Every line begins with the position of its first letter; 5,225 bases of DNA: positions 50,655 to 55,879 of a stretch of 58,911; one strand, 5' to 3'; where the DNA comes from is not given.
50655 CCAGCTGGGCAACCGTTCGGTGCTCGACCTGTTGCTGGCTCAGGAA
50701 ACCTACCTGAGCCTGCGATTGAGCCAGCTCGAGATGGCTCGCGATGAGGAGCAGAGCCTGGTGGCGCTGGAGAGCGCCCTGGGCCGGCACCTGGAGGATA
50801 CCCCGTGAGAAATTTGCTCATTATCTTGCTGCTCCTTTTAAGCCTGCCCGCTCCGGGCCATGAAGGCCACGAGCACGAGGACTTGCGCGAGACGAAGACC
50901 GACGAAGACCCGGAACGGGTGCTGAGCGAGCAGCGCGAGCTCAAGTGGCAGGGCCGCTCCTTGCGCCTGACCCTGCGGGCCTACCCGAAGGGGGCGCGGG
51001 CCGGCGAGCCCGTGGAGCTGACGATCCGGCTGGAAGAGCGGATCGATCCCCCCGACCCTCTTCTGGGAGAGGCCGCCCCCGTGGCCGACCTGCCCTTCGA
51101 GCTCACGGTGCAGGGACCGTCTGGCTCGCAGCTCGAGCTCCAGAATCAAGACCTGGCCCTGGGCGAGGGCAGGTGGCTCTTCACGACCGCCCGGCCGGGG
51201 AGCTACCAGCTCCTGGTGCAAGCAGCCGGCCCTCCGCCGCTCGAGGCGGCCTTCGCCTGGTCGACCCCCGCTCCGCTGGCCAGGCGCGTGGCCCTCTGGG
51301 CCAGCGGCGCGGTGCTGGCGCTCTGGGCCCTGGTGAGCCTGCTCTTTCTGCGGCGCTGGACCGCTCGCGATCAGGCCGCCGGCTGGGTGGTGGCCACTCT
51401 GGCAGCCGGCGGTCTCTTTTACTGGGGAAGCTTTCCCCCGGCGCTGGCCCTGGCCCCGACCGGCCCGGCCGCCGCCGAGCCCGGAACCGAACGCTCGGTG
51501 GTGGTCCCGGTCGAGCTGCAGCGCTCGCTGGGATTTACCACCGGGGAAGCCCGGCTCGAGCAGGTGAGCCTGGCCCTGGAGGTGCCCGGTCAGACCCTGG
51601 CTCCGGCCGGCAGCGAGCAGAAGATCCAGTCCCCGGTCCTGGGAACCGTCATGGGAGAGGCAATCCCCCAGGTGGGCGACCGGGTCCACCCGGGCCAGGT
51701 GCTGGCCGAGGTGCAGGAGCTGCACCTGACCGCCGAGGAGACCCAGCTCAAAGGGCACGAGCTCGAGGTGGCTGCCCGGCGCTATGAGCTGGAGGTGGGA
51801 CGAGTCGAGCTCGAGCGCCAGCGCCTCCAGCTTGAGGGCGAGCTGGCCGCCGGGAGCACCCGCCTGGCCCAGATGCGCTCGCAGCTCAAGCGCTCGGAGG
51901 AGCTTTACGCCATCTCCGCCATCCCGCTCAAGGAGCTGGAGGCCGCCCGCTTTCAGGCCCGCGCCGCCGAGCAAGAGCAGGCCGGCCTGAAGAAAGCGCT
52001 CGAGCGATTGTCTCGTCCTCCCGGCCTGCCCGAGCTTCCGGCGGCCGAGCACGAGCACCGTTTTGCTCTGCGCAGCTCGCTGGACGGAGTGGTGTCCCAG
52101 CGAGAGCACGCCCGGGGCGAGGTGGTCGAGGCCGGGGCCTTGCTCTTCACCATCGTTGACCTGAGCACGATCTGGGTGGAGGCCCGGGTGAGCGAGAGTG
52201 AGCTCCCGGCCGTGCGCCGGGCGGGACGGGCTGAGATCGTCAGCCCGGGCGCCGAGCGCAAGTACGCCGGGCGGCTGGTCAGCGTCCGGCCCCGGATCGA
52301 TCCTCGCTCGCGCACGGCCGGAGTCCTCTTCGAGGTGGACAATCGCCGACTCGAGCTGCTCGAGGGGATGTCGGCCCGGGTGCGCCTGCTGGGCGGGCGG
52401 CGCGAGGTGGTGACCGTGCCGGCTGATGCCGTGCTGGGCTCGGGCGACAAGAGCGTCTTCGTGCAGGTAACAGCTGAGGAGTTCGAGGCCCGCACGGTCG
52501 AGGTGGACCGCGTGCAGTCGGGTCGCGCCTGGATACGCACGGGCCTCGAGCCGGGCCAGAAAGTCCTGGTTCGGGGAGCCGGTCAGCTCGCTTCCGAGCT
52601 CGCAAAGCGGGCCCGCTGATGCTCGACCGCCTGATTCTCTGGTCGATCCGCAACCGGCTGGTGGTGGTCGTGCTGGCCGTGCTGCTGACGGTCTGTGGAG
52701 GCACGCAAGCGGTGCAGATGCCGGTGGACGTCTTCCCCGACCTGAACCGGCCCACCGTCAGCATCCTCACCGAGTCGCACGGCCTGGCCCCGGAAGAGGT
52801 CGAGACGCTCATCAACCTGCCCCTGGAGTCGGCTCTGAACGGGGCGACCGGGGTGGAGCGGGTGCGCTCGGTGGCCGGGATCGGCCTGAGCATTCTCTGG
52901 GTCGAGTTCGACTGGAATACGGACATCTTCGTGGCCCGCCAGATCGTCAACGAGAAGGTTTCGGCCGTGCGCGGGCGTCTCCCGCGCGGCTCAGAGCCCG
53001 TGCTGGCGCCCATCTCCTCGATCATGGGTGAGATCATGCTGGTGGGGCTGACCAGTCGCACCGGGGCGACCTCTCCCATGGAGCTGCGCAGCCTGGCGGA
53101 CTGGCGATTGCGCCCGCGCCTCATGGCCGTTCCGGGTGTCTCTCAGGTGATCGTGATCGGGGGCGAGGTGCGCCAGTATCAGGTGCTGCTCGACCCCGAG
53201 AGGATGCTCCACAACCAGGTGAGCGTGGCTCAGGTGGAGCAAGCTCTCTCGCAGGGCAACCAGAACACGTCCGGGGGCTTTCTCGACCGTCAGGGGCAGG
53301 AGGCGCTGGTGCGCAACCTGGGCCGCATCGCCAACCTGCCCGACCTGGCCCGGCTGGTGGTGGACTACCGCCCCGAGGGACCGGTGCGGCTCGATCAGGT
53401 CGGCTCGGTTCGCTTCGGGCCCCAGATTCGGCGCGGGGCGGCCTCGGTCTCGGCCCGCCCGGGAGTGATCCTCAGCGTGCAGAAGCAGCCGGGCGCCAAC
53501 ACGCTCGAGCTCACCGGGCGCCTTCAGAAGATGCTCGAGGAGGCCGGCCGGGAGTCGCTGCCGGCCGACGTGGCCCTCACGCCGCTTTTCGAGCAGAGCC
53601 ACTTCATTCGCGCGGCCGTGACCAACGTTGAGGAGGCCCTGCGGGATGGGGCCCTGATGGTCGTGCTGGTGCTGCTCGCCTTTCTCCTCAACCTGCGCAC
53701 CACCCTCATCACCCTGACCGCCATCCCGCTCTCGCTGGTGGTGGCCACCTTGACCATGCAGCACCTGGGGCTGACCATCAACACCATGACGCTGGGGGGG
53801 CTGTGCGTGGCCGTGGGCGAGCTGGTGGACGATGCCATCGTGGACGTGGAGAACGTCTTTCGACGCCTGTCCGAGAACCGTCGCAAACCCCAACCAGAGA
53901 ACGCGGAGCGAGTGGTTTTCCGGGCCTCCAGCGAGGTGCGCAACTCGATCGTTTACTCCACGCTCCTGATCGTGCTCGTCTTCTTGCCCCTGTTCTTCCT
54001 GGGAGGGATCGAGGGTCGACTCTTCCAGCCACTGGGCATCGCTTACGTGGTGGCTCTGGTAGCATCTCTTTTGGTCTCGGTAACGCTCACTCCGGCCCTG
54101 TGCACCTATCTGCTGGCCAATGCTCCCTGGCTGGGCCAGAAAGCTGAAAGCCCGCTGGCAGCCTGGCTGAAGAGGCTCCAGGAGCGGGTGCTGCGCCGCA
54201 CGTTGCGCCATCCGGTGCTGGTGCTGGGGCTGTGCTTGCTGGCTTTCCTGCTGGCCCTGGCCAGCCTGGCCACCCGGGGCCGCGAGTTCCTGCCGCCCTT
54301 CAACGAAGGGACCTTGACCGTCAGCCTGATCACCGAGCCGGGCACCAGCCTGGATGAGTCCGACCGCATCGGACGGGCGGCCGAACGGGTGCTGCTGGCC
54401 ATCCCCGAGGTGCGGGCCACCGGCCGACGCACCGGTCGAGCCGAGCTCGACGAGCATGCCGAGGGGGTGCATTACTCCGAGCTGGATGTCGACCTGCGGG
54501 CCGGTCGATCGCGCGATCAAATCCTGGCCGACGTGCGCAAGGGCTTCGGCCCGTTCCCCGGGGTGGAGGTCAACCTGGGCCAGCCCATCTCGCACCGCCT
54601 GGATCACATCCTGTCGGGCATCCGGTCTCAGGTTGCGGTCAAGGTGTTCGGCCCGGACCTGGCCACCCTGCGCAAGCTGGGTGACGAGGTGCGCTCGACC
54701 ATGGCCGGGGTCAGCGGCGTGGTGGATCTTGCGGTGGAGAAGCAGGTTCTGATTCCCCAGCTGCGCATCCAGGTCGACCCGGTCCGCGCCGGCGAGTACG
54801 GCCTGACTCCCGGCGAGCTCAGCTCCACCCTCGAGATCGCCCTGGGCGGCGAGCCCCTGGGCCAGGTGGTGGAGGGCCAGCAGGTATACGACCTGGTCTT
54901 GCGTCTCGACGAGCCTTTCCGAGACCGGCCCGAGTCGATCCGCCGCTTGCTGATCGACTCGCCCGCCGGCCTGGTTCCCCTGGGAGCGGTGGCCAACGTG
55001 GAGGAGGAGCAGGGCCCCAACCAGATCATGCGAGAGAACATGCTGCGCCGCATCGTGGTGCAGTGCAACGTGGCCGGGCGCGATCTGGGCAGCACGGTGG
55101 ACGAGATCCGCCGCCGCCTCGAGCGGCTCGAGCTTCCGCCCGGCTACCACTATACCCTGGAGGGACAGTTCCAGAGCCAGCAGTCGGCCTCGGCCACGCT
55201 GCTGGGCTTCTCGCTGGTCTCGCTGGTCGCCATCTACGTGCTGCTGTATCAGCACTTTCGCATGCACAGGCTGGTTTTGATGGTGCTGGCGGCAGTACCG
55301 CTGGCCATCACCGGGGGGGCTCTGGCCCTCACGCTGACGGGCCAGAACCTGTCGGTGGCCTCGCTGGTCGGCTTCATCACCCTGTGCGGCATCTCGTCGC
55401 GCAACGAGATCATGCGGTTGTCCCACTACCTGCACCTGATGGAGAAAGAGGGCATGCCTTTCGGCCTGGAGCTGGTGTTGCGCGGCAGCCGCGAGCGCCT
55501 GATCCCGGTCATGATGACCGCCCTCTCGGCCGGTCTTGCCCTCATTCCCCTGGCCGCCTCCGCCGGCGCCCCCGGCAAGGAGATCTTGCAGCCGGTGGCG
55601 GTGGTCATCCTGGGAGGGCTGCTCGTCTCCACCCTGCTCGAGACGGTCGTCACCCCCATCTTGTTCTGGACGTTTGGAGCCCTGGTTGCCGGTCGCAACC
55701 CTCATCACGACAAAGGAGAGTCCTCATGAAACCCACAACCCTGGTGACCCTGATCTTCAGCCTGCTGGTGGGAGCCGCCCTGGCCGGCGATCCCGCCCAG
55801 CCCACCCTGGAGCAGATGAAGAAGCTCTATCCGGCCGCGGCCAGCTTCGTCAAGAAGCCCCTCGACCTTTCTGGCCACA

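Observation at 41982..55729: Two divergent heavy-metal RND efflux operons, each led by a tiny metal-ligand-rich secreted protein and sharing a 10-bp perfect inverted repeat; the membrane fusion proteins carry extra metal-binding domains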

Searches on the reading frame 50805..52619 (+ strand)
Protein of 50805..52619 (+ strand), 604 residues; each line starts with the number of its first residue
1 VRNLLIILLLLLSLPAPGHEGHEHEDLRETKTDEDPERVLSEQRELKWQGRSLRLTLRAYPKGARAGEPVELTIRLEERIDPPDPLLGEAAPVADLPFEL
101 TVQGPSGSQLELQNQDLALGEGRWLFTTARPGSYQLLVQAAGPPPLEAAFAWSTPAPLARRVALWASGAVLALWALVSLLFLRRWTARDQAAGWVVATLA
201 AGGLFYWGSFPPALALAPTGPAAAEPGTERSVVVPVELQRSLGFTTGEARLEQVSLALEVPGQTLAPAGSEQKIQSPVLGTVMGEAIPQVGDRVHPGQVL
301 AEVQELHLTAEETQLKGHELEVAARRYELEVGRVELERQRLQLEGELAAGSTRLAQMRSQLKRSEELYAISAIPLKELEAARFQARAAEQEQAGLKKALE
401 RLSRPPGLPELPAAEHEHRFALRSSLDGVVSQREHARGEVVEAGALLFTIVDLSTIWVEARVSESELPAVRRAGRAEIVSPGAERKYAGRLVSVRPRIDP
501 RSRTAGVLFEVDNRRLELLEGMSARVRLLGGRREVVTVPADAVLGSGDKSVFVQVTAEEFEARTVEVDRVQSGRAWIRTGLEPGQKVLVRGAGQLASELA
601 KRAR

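Call 5: search_protein_families(library=pfam, proteins=[window:50805-52619:+], max_evalue=0.01)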
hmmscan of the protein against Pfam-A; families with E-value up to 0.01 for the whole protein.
window:50805-52619:+ (604 aa): 4 families
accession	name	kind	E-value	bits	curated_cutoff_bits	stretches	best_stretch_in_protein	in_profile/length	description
PF16576.10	HlyD_D23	-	1.9e-24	86.6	30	1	261-524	9-214/214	Barrel-sandwich domain of CusB or HlyD membrane-fusion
PF13437.12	HlyD_3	-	5.5e-22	79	22.2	1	422-514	2-96/106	HlyD family secretion protein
PF00364.28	Biotin_lipoyl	-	0.00075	19.7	22.1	0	273-304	2-37/73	Biotin-requiring enzyme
PF00529.27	CusB_dom_1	-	0.0042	17.8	26.5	1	368-587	12-87/89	Cation efflux system protein CusB domain 1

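Call 40: search_protein_families(library=ncbifam, proteins=[window:50805-52619:+], max_evalue=1)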
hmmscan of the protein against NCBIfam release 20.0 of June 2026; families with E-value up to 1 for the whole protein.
window:50805-52619:+ (604 aa): 21 families
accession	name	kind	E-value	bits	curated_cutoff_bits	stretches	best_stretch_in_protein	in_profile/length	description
TIGR01730.1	RND_mfp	subfamily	1.8e-35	122.4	94.9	1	335-596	56-314/322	efflux RND transporter periplasmic adaptor subunit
TIGR00999.1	8a0102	subfamily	2.2e-34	118.8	319.3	1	291-592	1-267/271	CzcB/NccB family metal efflux transporter periplasmic adaptor subunit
NF007303.0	PRK09783.1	subfamily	1.6e-15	56.5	390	1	417-598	212-395/414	copper/silver efflux system membrane fusion protein CusB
TIGR00998.1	8a0101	subfamily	9.5e-15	54.4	390.8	1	270-494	41-281/334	EmrA/EmrK family multidrug efflux transporter periplasmic adaptor subunit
NF045680.1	DiMtlExpIhpB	equivalog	3.3e-13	49.3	450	1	420-601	138-320/326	divalent metal ion exporter adaptor subunit IhpB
NF002939.0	PRK03598.1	equivalog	3.4e-09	36.3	393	2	421-497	206-283/332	secretion protein HlyD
NF007132.1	PRK09578.1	equivalog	3.6e-08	32.6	512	1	480-599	250-371/396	MexX/AxyX family multidrug efflux RND transporter periplasmic adaptor subunit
NF008606.0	PRK11578.1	equivalog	1.5e-07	30.9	342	1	298-590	67-363/371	macrolide transporter subunit MacA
TIGR01843.1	type_I_hlyD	subfamily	2.6e-07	30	208.65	2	335-471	199-324/422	HlyD family type I secretion periplasmic adaptor subunit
NF011715.0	PRK15136.1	equivalog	2.6e-07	29.6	563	1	419-493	215-291/390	multidrug efflux MFS transporter periplasmic adaptor subunit EmrA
NF038010.1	ABC_adapt_DarC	equivalog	5.3e-07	28.7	450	1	421-591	232-404/417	darobactin export ABC transporter periplasmic adaptor subunit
NF033138.2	RND-peri-MexC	equivalog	2.5e-06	26.9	625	1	510-597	275-365/375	MexC family multidrug efflux RND transporter periplasmic adaptor subunit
NF045904.1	RND-peri-MexE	equivalog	1.3e-05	24.3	714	1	342-592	105-357/390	multidrug efflux RND transporter periplasmic adaptor subunit MexE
TIGR02971.1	heterocyst_DevB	subfamily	2.3e-05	23.9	129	2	379-499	163-283/327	ABC exporter membrane fusion protein, DevB family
NF007850.1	PRK10559.1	equivalog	7.5e-05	22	400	1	391-505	120-233/303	p-hydroxybenzoic acid efflux pump subunit AaeA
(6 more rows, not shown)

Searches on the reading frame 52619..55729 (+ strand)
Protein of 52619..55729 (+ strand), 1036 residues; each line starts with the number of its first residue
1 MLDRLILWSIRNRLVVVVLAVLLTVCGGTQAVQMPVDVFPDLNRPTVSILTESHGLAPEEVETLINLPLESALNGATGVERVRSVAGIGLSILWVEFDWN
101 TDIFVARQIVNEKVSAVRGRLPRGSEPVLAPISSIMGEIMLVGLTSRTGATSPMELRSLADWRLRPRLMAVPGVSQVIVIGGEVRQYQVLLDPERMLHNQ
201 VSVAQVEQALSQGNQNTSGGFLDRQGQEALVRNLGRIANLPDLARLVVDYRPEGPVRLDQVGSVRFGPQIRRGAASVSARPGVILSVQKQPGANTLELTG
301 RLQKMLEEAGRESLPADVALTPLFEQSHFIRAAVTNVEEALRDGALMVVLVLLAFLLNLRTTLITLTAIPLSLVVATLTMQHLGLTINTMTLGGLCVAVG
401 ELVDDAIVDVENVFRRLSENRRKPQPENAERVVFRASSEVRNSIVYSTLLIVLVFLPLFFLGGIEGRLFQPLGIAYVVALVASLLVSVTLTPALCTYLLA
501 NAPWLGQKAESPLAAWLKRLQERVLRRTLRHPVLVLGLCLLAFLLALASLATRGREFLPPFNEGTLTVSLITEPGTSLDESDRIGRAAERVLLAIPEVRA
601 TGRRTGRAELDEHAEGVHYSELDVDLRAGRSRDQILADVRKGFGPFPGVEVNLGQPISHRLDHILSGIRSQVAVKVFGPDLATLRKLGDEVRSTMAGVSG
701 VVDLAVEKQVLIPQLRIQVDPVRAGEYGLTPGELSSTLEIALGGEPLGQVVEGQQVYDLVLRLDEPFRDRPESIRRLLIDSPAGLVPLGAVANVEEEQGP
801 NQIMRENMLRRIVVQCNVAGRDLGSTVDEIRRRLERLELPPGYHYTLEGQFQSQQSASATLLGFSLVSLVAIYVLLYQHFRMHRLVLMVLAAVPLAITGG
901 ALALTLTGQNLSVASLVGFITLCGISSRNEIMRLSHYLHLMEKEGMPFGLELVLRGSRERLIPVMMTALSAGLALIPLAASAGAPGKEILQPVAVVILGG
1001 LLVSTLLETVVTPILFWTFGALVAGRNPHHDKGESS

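Call 5: search_protein_families(library=pfam, proteins=[window:52619-55729:+], max_evalue=0.01)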
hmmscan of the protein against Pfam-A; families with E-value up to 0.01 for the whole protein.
window:52619-55729:+ (1036 aa): 3 families
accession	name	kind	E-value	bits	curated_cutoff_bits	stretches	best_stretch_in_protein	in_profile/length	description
PF00873.25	ACR_tran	-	4.7e-259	862.6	28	1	8-1019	4-1020/1021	AcrB/AcrD/AcrF family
PF03176.21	MMPL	-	2.8e-07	30.2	20.5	1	345-527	153-329/333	MMPL family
PF02355.23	SecD_SecF_C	-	1.1e-05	25.4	20.5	1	345-498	40-186/189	Protein export membrane protein SecD/SecF, C-terminal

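Call 40: search_protein_families(library=ncbifam, proteins=[window:52619-55729:+], max_evalue=1)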
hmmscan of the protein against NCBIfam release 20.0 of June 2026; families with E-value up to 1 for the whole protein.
window:52619-55729:+ (1036 aa): 18 families
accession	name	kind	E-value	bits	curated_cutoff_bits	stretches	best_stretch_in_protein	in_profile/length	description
TIGR00914.1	2A0601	subfamily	1e-229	765.1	701.45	1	1-1016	1-1032/1051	CusA/CzcA family heavy metal efflux RND transporter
NF033617.1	RND_permease_2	subfamily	5.7e-170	567.5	1250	1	8-1018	3-1006/1009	multidrug efflux RND transporter permease subunit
NF000282.2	RND_permease_1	subfamily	8.1e-128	427.9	1250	1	16-1018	11-1026/1029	multidrug efflux RND transporter permease subunit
TIGR00915.1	2A0602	subfamily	2.5e-112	376.6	940.35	2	14-593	10-599/1050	efflux RND transporter permease subunit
NF007905.0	PRK10614.1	equivalog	3.9e-110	369.1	1774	1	13-1022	11-1011/1025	multidrug efflux RND transporter permease subunit MdtC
NF007798.0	PRK10503.1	equivalog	4e-105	352.5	1584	1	17-1023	26-1026/1040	MdtB/MuxB family multidrug efflux RND transporter permease subunit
NF007133.0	PRK09579.1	equivalog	1e-85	288.2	1763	1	13-1017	10-1000/1017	multidrug efflux RND transporter permease subunit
NF007131.0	PRK09577.1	equivalog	1.2e-81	274.9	1768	1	16-1028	12-1031/1045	multidrug efflux RND transporter permease subunit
NF007842.1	PRK10555.1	equivalog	4e-77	260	1854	2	14-585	10-590/1036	multidrug efflux RND transporter permease AcrD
NF000037.1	RND_perm_OqxB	exception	5.6e-72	242.9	2200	2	13-501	11-501/1050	multidrug efflux RND transporter permease subunit OqxB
NF011706.2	PRK15127.1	equivalog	2.4e-69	234.3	2150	2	14-520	10-519/1049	multidrug efflux RND transporter permease subunit AcrB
TIGR00833.1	actII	subfamily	7e-11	41.1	874.7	1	345-548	183-378/910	MMPL family RND transporter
TIGR00916.1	2A0604s01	subfamily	1e-05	25.3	148.6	1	345-485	97-228/231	SecD/SecF family protein translocase subunit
TIGR00921.1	2A067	subfamily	7.5e-05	21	351.9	2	345-498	203-346/733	hydrophobe/amphiphile efflux-3 (HAE3) family transporter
NF009583.0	PRK13024.1-3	subfamily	0.00089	17.4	721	2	348-565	289-496/755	protein translocase subunit SecDF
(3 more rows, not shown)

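Call 81: list_cluster_members(proteins=[window:52619-55729:+, window:45194-47374:-, window:47376-48692:-, window:49531-50808:+, window:57746-58858:-, window:49172-49492:+, window:48735-49064:-])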
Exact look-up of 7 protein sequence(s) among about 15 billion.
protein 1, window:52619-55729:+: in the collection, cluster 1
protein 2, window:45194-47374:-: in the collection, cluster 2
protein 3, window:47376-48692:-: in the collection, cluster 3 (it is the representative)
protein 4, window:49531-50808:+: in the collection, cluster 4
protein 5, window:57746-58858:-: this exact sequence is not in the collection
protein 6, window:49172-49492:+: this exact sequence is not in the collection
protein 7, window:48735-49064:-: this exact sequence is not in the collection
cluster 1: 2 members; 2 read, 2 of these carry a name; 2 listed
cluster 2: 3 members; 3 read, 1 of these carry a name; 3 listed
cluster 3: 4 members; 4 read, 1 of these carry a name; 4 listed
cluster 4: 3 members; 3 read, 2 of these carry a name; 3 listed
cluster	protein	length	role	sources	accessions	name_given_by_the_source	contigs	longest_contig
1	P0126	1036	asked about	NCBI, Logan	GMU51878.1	MAG: multidrug transporter AcrB [Candidatus Xenobia bacterium]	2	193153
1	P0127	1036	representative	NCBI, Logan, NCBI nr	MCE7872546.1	efflux RND transporter permease subunit [bacterium CPR1]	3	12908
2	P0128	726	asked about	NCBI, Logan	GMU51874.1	MAG: hypothetical protein AMXMBFR33_10200 [Candidatus Xenobia bacterium]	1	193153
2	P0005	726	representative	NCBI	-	-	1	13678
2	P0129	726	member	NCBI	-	-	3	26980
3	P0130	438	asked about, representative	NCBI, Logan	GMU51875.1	MAG: hypothetical protein AMXMBFR33_10210 [Candidatus Xenobia bacterium]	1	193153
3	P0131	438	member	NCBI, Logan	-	-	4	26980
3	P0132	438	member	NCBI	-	-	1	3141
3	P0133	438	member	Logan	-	-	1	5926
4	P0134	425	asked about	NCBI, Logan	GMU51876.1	MAG: hypothetical protein AMXMBFR33_10220 [Candidatus Xenobia bacterium]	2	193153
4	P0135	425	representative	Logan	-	-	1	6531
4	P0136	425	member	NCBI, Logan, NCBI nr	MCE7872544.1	TolC family protein [bacterium CPR1]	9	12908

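Call 82: find_encoding_contigs(protein=P0136, flank=6000, max_places=6)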
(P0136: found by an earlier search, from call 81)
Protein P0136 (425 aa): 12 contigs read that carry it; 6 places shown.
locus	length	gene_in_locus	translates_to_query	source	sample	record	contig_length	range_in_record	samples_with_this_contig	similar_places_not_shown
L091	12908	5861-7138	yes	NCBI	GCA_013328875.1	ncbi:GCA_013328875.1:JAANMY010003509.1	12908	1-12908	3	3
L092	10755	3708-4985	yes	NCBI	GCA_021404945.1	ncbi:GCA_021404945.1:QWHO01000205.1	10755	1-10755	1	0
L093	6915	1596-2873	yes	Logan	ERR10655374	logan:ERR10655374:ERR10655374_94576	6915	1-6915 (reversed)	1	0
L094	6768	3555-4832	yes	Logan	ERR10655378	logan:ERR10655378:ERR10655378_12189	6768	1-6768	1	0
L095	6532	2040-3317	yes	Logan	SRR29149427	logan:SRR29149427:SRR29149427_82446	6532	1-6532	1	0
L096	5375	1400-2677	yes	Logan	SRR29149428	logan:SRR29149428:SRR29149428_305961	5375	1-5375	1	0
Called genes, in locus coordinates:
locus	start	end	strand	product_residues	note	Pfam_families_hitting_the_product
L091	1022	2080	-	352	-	PF14319:Zn_Tnp_IS91, PF04986:Y2_Tnp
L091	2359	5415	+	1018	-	-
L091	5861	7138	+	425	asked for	PF02321:OEP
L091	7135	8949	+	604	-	PF25973:BSH_CzcB (weak), PF25954:Beta-barrel_RND_2, PF25975:CzcB_C (weak)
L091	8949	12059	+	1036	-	PF00873:ACR_tran, PF03176:MMPL (weak)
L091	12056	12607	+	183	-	-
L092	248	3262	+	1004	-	-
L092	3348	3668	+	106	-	-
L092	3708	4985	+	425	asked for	PF02321:OEP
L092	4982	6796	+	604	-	PF25973:BSH_CzcB (weak), PF25954:Beta-barrel_RND_2, PF25975:CzcB_C (weak)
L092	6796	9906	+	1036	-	PF00873:ACR_tran, PF03176:MMPL (weak)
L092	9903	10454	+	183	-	-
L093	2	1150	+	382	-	?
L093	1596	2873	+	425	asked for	PF02321:OEP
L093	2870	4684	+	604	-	PF25973:BSH_CzcB (weak), PF25954:Beta-barrel_RND_2, PF25975:CzcB_C (weak)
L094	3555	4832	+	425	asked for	PF02321:OEP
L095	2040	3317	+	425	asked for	PF02321:OEP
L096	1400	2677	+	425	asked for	PF02321:OEP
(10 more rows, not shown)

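Call 102: search_solved_structures(query=window:52619-55729:+, max_evalue=1e-20)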
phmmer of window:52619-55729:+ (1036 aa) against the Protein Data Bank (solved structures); distinct sequences matched with E-value up to 1e-20: 80 (the best 60 are shown).
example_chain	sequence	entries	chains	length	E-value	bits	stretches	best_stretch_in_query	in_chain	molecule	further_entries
4k0e_A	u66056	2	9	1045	3.7e-144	485.4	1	1-1020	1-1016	Heavy metal cation tricomponent efflux pump ZneA(CzcA-like)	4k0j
3t51_A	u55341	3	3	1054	4.6e-139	468.6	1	1-1016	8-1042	Cation efflux system protein CusA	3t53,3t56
3k07_A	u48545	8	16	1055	4.6e-139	468.6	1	1-1016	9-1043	Cation efflux system protein cusA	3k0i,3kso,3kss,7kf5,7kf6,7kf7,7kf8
3ne5_A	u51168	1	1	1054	8e-139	467.8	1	5-1016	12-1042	Cation efflux system protein cusA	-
4dnr_A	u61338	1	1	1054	2.8e-138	466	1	1-1016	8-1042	Cation efflux system protein CusA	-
4dop_A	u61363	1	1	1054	3.1e-138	465.8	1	1-1016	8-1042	Cation efflux system protein CusA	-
4dnt_A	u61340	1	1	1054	7.1e-138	464.6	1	1-1016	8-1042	Cation efflux system protein CusA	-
9lyq_B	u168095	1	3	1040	8e-90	305.6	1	16-1023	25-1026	Multidrug resistance protein MdtB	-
22xk_B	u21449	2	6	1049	1.5e-78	268.2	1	16-1019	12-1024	MexBYB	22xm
8yr0_A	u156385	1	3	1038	2.2e-77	264.4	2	15-500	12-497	Cation/multidrug efflux pump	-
9qpr_C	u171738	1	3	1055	2.4e-76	261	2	16-569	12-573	Multidrug resistance protein MdtF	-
9qps_A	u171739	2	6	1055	2.4e-76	261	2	16-569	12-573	Multidrug resistance protein MdtF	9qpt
9j3d_J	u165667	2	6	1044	2.5e-76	260.9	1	11-1020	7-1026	Efflux pump membrane transporter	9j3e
9lyj_C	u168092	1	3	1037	3.3e-76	260.5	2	16-569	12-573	Multidrug resistance protein MdtF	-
8zxs_A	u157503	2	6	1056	4.2e-76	260.2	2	14-500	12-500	Efflux pump membrane transporter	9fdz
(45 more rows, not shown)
